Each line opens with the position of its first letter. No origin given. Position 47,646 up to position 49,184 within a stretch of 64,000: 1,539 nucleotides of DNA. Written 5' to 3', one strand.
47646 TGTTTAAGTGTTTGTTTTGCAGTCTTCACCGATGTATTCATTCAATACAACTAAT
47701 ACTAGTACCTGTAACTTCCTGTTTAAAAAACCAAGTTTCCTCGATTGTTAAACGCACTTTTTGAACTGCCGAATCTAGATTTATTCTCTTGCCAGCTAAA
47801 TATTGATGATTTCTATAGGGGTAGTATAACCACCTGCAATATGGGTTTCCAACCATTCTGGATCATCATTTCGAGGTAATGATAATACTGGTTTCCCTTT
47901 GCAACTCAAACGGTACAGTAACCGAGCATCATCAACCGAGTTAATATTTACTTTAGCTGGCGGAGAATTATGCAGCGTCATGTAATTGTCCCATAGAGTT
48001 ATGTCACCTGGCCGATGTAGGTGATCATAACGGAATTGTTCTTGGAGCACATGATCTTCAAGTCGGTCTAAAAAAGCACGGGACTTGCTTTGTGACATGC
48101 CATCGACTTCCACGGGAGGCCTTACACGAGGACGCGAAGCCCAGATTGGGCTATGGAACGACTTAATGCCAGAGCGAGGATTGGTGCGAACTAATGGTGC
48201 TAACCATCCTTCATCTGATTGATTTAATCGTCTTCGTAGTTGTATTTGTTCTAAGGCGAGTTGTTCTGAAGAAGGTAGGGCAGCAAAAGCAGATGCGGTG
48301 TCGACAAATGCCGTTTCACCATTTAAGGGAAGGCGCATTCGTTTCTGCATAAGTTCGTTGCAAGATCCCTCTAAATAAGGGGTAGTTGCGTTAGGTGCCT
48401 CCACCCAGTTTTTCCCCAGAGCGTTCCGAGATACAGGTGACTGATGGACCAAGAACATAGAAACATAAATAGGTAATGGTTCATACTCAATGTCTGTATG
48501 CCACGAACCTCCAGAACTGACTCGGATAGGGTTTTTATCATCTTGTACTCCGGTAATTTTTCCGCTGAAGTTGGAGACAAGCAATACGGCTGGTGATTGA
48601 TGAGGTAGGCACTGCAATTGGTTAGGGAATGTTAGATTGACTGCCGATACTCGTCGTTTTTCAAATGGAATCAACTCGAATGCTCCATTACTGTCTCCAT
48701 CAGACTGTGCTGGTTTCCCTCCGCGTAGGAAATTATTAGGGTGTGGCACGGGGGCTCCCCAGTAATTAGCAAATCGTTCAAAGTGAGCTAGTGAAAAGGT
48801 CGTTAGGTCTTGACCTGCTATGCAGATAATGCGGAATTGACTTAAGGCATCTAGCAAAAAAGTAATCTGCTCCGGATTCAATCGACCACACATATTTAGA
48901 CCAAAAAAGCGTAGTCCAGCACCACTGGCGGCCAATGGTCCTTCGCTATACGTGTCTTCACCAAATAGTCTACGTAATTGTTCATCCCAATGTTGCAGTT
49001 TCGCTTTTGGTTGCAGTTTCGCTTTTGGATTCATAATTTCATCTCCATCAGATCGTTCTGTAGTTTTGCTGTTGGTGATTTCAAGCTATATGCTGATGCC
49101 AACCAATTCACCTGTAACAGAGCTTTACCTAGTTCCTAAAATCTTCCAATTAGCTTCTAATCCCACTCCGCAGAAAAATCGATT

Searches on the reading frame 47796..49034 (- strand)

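Call 42: search_protein_families(library=pfam, proteins=[window:47796-49034:-], max_evalue=0.0001)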
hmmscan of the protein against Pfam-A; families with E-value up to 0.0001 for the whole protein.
window:47796-49034:- (412 aa): 1 family
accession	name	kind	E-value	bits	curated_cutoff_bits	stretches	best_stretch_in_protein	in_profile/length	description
PF02668.22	TauD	-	1.6e-24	87.7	27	1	51-356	21-251/267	Taurine catabolism dioxygenase TauD, TfdA family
